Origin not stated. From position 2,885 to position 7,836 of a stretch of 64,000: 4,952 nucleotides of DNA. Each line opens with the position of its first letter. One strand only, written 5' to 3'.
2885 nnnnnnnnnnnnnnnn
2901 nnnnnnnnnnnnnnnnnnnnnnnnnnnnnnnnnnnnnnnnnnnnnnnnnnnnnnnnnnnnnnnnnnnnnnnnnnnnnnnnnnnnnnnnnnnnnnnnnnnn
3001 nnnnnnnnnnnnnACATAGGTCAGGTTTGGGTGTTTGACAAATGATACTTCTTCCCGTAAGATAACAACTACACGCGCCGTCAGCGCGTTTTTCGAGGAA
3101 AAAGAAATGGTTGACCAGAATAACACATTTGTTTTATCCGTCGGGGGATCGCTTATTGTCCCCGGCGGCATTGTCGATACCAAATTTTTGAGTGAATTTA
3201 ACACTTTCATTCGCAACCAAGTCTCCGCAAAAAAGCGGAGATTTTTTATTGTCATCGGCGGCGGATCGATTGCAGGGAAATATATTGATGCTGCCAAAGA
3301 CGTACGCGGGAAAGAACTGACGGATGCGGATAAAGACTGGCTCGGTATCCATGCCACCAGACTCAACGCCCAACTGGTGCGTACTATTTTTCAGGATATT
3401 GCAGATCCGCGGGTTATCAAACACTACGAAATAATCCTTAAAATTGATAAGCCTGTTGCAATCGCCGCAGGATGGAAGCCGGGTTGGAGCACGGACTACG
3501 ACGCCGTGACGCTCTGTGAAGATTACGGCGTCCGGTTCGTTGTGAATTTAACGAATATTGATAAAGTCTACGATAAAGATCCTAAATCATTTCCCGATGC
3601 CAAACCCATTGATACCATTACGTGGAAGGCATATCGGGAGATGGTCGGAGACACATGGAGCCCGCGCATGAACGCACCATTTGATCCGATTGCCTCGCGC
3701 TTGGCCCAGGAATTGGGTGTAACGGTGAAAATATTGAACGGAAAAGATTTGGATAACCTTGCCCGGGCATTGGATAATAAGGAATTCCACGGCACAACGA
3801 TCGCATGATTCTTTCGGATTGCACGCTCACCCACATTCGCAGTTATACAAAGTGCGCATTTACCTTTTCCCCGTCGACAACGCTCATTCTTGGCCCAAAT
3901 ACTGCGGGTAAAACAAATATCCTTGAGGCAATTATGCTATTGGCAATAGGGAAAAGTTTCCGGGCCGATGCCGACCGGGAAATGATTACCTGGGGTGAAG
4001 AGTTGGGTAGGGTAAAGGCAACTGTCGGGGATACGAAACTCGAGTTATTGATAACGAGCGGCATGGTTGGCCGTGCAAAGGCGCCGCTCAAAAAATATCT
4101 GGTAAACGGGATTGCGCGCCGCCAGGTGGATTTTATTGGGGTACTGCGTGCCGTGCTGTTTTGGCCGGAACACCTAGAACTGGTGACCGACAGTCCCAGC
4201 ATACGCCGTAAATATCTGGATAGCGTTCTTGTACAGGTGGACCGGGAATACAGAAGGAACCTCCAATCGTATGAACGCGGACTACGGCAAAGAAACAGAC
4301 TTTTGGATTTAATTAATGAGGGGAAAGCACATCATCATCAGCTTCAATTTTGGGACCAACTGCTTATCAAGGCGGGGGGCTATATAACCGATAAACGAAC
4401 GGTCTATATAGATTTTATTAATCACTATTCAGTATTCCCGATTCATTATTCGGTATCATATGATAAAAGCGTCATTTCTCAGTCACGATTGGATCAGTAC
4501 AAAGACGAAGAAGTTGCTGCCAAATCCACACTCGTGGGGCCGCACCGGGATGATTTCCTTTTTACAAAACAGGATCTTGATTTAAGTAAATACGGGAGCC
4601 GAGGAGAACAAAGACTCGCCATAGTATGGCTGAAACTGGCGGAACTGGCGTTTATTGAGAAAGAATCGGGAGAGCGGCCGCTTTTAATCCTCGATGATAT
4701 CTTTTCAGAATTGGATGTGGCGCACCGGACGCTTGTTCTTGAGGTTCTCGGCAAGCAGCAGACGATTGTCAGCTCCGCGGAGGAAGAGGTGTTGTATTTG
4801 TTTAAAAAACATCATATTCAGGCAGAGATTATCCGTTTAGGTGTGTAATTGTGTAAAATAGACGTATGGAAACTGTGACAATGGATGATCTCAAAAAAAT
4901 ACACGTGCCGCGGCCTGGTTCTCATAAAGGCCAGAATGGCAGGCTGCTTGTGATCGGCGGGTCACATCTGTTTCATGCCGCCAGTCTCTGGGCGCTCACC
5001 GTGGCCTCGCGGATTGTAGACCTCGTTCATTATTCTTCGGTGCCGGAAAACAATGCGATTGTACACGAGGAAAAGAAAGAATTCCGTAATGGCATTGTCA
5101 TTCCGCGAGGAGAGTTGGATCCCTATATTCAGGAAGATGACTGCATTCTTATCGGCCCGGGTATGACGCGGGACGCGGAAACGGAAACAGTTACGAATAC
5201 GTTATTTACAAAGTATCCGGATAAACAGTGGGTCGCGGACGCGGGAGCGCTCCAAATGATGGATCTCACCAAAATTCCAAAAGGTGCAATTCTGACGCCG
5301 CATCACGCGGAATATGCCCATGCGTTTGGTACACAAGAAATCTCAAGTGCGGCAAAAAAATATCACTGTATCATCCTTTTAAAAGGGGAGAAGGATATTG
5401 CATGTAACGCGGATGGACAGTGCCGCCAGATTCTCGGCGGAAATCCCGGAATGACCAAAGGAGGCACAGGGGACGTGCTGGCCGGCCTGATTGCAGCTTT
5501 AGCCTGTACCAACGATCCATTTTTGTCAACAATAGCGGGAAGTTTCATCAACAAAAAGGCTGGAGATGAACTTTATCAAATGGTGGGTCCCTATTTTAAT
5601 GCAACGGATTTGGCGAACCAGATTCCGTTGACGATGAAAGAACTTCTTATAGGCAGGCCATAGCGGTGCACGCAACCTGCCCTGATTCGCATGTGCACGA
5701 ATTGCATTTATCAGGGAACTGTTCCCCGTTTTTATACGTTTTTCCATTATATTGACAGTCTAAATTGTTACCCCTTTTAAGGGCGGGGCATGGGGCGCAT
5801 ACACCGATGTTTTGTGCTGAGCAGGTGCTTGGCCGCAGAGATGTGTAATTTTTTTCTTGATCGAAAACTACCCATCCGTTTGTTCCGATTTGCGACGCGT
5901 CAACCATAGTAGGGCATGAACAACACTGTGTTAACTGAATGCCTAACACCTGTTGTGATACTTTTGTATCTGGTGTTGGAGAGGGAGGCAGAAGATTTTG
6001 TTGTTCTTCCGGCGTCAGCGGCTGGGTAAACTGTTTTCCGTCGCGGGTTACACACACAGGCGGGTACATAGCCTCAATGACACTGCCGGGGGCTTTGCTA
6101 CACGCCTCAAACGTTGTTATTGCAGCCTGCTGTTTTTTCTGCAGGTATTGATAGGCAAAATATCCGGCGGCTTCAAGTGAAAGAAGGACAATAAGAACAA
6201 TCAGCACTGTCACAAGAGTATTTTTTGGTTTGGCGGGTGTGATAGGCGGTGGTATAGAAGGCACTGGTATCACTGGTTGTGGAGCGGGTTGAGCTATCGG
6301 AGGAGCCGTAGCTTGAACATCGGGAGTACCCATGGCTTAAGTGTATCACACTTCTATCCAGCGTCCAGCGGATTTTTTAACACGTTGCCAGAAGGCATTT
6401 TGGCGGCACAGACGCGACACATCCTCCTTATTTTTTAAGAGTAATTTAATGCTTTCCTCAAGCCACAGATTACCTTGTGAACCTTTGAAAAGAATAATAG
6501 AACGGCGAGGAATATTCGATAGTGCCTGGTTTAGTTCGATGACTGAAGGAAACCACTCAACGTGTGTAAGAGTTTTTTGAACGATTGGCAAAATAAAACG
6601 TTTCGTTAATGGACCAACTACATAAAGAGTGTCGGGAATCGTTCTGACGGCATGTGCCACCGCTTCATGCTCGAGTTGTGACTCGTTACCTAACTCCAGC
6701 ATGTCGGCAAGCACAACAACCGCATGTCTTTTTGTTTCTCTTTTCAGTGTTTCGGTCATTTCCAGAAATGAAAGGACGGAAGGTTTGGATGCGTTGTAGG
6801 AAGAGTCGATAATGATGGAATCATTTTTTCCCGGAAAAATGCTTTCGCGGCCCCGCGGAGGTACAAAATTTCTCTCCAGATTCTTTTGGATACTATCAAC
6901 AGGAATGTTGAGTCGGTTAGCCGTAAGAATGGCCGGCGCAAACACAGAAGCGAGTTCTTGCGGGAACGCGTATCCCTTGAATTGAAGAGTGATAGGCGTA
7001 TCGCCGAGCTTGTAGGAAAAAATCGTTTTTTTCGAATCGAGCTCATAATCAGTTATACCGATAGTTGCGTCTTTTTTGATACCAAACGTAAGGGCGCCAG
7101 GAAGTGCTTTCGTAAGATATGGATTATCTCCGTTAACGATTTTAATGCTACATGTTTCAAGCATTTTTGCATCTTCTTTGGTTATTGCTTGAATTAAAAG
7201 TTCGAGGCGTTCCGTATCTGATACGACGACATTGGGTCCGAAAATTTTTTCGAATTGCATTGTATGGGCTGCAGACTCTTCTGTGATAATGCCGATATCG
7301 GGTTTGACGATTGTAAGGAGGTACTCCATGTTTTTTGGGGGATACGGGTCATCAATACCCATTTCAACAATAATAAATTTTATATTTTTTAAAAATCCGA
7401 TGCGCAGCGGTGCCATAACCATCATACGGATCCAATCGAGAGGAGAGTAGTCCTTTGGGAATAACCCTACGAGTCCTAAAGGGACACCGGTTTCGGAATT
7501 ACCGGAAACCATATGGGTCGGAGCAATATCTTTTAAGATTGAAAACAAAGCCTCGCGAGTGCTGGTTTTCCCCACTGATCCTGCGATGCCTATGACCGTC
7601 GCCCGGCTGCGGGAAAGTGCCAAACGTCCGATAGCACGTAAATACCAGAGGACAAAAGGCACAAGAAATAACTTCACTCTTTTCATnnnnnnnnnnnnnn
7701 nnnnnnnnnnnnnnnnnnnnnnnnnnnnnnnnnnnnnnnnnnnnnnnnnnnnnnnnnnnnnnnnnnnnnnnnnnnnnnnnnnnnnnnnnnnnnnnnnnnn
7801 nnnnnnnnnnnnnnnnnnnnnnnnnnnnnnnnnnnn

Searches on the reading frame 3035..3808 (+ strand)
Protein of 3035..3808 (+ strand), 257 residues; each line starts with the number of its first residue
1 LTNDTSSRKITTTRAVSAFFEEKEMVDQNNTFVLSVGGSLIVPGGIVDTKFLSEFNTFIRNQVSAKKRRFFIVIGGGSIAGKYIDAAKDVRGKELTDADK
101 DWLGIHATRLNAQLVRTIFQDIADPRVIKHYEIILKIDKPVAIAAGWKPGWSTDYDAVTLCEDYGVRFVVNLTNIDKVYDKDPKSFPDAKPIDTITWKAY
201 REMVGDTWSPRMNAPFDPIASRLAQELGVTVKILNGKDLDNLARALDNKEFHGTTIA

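Call 48: search_protein_families(library=pfam, proteins=[window:3035-3808:+], max_evalue=0.0001)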
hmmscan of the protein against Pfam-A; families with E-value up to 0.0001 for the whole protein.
window:3035-3808:+ (257 aa): 1 family
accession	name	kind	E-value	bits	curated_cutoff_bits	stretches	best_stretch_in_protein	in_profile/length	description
PF00696.33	AA_kinase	-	4.4e-21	76.1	24.9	1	30-235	1-234/234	Amino acid kinase family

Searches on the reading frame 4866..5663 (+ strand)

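Call 48: search_protein_families(library=pfam, proteins=[window:4866-5663:+], max_evalue=0.0001)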
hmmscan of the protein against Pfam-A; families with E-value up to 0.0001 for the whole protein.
window:4866-5663:+ (265 aa): 1 family
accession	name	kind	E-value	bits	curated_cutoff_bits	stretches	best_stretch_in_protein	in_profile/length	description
PF01256.23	Carb_kinase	-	9.4e-33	114.1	27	1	27-254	1-241/242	NAD(P)H-hydrate dehydratase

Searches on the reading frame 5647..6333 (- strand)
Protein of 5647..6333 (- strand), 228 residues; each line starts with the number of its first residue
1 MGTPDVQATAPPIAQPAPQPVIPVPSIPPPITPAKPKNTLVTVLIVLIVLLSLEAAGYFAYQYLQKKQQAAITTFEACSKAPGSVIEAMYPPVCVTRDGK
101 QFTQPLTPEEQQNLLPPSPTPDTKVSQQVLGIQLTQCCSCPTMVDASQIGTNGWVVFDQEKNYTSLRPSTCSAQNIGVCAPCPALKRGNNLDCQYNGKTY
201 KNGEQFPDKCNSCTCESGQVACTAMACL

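Call 48: search_protein_families(library=pfam, proteins=[window:5647-6333:-], max_evalue=0.0001)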
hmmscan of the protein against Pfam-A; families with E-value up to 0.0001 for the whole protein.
window:5647-6333:- (228 aa): 3 families
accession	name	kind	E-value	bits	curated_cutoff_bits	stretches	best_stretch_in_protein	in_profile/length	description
PF05375.19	Pacifastin_I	-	5.6e-06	26.4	27.9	1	202-228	4-31/40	Pacifastin inhibitor (LCMII)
PF23244.1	VWF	-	1.1e-05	25.3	27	1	198-225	1-28/28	Von Willebrand factor-like domain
PF00093.24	VWC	-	2.4e-05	25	27.6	1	193-227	1-36/57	von Willebrand factor type C domain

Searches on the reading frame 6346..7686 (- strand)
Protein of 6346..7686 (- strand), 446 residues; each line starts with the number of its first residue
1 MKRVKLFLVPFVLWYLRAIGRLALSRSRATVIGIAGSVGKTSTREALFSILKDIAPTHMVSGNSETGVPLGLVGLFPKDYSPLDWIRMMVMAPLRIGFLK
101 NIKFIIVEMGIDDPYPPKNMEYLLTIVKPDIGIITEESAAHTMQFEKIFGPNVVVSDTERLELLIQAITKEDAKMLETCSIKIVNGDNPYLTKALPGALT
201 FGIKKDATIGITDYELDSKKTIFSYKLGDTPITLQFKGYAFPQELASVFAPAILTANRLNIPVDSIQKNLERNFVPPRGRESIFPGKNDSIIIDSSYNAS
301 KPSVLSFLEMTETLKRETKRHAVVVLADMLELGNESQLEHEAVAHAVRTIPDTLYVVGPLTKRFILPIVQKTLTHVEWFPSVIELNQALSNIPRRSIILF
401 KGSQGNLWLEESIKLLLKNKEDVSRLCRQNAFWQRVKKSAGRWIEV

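Call 48: search_protein_families(library=pfam, proteins=[window:6346-7686:-], max_evalue=0.0001)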
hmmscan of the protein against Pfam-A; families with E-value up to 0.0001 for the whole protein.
window:6346-7686:- (446 aa): 2 families
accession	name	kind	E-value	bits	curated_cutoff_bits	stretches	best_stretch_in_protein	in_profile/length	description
PF02875.26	Mur_ligase_C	-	2.8e-08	35.1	28.4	1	286-403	8-126/127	Mur ligase, glutamate ligase domain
PF08245.18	Mur_ligase_M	-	4.7e-08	33.6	24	0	34-145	1-96/200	Mur ligase middle domain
